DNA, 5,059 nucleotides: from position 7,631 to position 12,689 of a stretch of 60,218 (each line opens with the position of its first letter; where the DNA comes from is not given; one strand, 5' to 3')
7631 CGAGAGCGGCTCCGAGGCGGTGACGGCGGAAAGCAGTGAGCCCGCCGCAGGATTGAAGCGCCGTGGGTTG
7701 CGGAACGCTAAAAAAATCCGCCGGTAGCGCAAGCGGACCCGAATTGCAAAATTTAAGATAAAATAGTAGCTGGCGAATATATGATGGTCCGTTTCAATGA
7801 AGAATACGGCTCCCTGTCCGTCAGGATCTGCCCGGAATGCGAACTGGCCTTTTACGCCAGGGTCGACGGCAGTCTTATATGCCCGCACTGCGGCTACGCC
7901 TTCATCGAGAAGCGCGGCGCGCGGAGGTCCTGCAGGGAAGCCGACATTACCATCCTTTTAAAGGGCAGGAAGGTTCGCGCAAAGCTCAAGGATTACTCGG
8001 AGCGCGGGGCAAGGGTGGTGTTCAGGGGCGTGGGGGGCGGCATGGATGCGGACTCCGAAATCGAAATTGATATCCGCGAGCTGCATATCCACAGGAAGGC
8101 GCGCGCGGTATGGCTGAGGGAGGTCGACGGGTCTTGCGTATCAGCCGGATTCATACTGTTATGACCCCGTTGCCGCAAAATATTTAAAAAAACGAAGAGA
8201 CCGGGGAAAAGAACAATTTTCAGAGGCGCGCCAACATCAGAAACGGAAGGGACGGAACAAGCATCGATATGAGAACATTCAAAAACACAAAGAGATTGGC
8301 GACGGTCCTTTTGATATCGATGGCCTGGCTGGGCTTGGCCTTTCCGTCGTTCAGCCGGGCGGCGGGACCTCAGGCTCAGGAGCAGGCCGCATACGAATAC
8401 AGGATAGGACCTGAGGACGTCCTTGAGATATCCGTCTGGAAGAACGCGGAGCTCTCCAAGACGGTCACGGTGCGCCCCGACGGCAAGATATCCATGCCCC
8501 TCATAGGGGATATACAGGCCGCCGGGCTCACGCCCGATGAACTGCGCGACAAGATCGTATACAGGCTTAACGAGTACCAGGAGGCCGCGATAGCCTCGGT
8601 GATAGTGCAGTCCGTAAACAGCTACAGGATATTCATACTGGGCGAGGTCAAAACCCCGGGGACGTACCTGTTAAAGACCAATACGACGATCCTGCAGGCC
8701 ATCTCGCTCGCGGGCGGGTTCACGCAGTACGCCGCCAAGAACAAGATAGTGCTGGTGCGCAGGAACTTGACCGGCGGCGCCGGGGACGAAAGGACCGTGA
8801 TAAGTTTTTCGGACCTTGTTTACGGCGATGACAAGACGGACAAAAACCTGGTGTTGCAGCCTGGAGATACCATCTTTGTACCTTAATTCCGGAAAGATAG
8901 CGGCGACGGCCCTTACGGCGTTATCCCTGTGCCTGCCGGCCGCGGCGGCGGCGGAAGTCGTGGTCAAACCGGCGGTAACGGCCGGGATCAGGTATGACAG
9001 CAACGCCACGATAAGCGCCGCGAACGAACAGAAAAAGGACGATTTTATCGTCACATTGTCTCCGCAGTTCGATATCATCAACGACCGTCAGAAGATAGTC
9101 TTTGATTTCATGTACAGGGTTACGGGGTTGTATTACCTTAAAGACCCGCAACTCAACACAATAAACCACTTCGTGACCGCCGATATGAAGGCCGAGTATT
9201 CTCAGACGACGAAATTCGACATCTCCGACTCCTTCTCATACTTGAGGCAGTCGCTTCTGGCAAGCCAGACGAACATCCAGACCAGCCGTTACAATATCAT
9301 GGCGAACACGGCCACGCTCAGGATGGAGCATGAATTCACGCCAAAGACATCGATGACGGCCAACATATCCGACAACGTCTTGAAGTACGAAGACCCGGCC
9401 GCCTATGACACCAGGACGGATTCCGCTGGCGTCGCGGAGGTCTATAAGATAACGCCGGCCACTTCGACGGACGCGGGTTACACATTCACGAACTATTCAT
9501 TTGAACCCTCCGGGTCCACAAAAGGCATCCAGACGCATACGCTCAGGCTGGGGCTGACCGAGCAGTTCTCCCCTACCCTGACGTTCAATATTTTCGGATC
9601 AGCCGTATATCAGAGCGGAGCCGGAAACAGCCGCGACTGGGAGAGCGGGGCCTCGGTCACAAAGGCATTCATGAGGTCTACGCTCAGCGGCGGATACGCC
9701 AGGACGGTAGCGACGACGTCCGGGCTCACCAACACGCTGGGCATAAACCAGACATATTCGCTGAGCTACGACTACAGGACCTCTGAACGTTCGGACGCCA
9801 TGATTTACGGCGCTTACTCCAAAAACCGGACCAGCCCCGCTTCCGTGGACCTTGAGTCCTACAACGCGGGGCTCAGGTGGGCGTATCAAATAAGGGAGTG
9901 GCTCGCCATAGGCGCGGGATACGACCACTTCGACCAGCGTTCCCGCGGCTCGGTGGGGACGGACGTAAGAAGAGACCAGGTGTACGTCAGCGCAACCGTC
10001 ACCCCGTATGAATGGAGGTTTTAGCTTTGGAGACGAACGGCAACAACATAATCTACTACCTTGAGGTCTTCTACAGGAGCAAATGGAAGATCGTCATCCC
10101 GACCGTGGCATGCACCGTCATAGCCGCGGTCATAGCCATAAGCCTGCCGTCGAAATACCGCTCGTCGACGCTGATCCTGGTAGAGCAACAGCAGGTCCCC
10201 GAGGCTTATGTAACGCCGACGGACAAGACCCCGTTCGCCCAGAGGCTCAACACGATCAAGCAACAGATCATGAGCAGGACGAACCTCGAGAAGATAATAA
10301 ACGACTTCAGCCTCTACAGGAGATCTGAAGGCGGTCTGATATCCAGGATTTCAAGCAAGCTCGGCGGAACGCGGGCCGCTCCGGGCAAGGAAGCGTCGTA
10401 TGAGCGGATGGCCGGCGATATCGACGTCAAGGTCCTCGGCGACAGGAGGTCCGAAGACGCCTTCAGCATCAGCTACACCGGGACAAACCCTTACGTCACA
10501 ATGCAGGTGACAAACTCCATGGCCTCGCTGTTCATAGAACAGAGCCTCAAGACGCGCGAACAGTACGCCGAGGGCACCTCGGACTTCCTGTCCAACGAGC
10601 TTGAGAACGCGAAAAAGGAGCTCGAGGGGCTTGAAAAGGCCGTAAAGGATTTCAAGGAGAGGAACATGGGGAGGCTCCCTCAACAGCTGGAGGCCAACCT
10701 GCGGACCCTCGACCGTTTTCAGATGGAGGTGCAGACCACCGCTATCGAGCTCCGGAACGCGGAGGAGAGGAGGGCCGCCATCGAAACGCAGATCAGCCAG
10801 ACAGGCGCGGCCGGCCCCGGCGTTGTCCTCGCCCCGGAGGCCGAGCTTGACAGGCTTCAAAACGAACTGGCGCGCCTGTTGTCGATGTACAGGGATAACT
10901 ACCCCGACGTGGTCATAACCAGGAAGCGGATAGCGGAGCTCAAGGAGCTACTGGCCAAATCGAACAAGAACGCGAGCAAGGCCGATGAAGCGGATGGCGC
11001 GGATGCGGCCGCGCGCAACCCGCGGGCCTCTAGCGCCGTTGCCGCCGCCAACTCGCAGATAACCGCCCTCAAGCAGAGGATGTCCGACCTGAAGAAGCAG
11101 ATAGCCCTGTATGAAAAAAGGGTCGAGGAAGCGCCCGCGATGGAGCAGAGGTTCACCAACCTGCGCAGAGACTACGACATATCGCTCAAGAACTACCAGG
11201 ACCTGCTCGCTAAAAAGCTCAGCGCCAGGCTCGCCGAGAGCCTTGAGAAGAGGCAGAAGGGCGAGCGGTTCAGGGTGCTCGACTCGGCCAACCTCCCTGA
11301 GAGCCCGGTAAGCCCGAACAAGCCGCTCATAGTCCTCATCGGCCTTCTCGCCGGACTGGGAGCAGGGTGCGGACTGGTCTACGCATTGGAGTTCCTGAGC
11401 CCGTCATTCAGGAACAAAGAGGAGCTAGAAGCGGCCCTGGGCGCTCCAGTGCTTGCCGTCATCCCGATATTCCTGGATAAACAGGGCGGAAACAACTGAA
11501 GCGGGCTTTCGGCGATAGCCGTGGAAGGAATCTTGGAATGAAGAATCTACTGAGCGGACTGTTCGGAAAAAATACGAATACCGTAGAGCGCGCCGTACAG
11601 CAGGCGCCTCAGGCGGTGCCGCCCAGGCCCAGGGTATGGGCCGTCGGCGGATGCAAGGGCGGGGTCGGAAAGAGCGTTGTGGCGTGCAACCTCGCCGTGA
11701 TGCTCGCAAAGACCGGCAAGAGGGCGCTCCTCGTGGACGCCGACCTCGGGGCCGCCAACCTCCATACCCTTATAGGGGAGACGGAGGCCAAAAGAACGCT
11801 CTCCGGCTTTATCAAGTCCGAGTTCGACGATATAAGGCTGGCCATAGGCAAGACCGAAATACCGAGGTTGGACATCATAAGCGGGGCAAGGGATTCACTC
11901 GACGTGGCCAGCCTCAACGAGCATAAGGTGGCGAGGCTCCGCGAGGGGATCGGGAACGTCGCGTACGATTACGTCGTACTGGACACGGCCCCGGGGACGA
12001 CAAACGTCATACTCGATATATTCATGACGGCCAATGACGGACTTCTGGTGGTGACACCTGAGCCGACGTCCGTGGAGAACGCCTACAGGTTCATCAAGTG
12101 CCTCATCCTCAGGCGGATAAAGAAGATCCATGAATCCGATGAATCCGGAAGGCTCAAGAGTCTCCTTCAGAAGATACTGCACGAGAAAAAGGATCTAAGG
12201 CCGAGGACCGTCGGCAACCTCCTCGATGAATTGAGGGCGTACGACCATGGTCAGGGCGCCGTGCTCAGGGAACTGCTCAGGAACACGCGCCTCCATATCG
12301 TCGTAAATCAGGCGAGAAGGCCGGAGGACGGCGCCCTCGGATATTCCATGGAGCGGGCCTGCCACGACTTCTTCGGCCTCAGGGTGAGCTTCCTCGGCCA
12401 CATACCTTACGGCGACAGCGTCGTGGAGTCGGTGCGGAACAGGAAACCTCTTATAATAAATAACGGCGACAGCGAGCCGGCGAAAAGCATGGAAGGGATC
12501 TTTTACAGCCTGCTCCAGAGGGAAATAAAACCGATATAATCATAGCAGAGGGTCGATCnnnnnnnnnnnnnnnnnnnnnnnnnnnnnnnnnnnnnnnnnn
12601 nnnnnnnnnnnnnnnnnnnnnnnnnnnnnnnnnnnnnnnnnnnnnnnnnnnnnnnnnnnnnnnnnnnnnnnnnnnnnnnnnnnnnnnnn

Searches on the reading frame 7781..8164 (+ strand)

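Call 7: search_protein_families(library=ncbifam, proteins=[window:7781-8164:+], max_evalue=0.00001)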
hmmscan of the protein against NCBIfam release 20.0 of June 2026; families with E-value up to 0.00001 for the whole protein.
window:7781-8164:+ (127 aa): 0 families

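Call 71: search_protein_families(library=pfam, proteins=[window:7781-8164:+], max_evalue=0.001)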
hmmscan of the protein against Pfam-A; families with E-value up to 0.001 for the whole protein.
window:7781-8164:+ (127 aa): 2 families
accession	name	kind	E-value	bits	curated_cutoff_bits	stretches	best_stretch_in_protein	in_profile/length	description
PF10571.15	UPF0547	-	5.3e-05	23.7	29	0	32-42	15-25/26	Uncharacterised protein family UPF0547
PF07238.19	PilZ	-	0.00013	22.7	22.5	1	45-117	3-77/102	PilZ domain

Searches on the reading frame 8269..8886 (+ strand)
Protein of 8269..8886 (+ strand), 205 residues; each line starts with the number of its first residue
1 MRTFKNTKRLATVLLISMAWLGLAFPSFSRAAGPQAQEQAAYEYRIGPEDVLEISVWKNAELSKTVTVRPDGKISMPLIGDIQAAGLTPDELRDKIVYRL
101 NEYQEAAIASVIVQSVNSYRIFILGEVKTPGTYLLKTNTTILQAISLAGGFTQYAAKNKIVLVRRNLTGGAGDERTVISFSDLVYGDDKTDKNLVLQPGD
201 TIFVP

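Call 7: search_protein_families(library=ncbifam, proteins=[window:8269-8886:+], max_evalue=0.00001)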
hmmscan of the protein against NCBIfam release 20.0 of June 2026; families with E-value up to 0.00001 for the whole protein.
window:8269-8886:+ (205 aa): 4 families
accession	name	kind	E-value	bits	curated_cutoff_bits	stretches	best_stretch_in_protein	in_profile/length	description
TIGR03027.2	pepcterm_export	equivalog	4.9e-42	143.5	180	1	43-205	2-165/169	XrtA/PEP-CTERM system exopolysaccharide export protein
NF041843.1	EpsY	equivalog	2.9e-35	121.4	320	1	38-204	47-210/211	exopolysaccharide export protein EpsY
NF011658.0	PRK15078.1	subfamily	6.4e-25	87.7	333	1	35-205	76-250/380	polysaccharide export protein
TIGR03028.1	EpsE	equivalog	4.2e-24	85.2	262.65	1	43-204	1-159/239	polysaccharide export protein EpsE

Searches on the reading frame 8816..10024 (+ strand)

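Call 7: search_protein_families(library=ncbifam, proteins=[window:8816-10024:+], max_evalue=0.00001)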
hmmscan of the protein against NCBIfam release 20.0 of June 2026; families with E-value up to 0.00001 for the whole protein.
window:8816-10024:+ (402 aa): 1 family
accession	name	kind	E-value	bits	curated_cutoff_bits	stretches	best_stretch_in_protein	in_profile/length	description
TIGR03016.1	pepcterm_hypo_1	hypoth_equivalog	1.7e-13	50.4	90.85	1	45-202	1-160/477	TIGR03016 family PEP-CTERM system-associated outer membrane protein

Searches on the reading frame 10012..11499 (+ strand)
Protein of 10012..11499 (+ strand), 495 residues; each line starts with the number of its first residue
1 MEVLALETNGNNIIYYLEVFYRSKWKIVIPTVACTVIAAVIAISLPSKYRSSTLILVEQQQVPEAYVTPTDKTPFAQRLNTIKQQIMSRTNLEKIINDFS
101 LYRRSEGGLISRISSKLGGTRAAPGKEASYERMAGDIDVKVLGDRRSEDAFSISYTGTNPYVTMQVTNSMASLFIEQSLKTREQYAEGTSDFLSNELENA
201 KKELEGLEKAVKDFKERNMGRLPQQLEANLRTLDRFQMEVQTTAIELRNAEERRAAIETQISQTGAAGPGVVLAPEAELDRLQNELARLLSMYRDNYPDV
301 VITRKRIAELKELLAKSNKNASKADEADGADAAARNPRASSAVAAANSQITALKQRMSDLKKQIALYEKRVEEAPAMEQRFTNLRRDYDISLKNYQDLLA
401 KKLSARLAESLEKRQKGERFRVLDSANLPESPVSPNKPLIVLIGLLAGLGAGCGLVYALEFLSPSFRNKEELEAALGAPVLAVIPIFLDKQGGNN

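Call 7: search_protein_families(library=ncbifam, proteins=[window:10012-11499:+], max_evalue=0.00001)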
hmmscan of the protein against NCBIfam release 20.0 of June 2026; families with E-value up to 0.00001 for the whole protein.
window:10012-11499:+ (495 aa): 7 families
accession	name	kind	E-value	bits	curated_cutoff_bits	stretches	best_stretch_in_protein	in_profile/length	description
TIGR03007.1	pepcterm_ChnLen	equivalog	5.9e-80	268.9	278.85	1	13-490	3-466/498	XrtA system polysaccharide chain length determinant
TIGR03017.1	EpsF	equivalog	4.9e-19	68.4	422.75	1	146-484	129-443/444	chain length determinant protein EpsF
TIGR01006.1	polys_exp_MPA1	subfamily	1.2e-13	51.1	296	1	399-487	136-224/226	CspC family polysaccharide chain length determinant protein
TIGR01005.1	eps_transp_fam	subfamily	3.6e-13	48.6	411.7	1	16-486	9-479/754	exopolysaccharide transport protein family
NF007350.0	PRK09841.1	equivalog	9.5e-13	47.1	1248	1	351-486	342-472/726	tyrosine-protein kinase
NF008568.0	PRK11519.1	equivalog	1.2e-08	33.6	1068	0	355-486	346-472/720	tyrosine-protein kinase Wzc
NF041864.1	EpsV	equivalog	1.8e-08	33.4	800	1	27-482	36-479/484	PCP family exopolysaccharide biosynthesis protein EpsV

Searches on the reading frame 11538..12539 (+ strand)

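Call 7: search_protein_families(library=ncbifam, proteins=[window:11538-12539:+], max_evalue=0.00001)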
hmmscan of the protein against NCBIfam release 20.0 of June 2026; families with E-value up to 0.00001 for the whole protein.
window:11538-12539:+ (333 aa): 22 families
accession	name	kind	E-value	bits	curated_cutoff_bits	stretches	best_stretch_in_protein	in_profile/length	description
TIGR01969.1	minD_arch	subfamily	6.3e-21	74.7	201.75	1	35-186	4-152/251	cell division ATPase MinD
TIGR01968.1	minD_bact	equivalog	3.9e-19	69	212.9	1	34-196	4-165/261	septum site-determining protein MinD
TIGR01007.1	eps_fam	subfamily_domain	1.7e-16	60.4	108.05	1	33-173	19-158/204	polysaccharide biosynthesis tyrosine autokinase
NF041136.1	MrpORP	equivalog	2.3e-14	53.5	450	1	37-85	11-59/365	iron-sulfur cluster carrier protein MrpORP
NF008079.0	PRK10818.1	equivalog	7.1e-14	51.8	508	1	32-203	3-173/270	septum site-determining protein MinD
TIGR03018.1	pepcterm_TyrKin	hypoth_equivalog_domain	1.3e-12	47.5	230.65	1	35-177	39-183/207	XrtA-associated tyrosine autokinase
NF041546.1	ParA_partition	equivalog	1.6e-12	47.4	180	1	38-70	6-38/203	ParA family partition ATPase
TIGR01005.1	eps_transp_fam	subfamily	4.8e-12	44.9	411.7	1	15-173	532-686/754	exopolysaccharide transport protein family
NF047398.1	AAA_KGGVGR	domain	1.3e-11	45.2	90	1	31-85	2-56/190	KGGVGR-motif variant AAA ATPase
NF008568.0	PRK11519.1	equivalog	5.1e-11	41.5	1068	1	33-152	528-645/720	tyrosine-protein kinase Wzc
NF008669.0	PRK11670.1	equivalog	5e-10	38.8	348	1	13-86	91-162/369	iron-sulfur cluster carrier protein ApbC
TIGR03815.1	CpaE_hom_Actino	equivalog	1.4e-09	37.6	154.45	1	21-189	101-269/340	septum site-determining protein Ssd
TIGR00345.1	GET3_arsA_TRC40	subfamily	1e-08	35.1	135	1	38-78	3-42/299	TRC40/GET3/ArsA family transport-energizing ATPase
TIGR03371.1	cellulose_yhjQ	equivalog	1.7e-08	34.3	157.85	1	35-181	5-153/246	cellulose biosynthesis protein BcsQ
TIGR04291.1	arsen_driv_ArsA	equivalog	1.7e-08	33.7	650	1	39-83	10-53/565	arsenical pump-driving ATPase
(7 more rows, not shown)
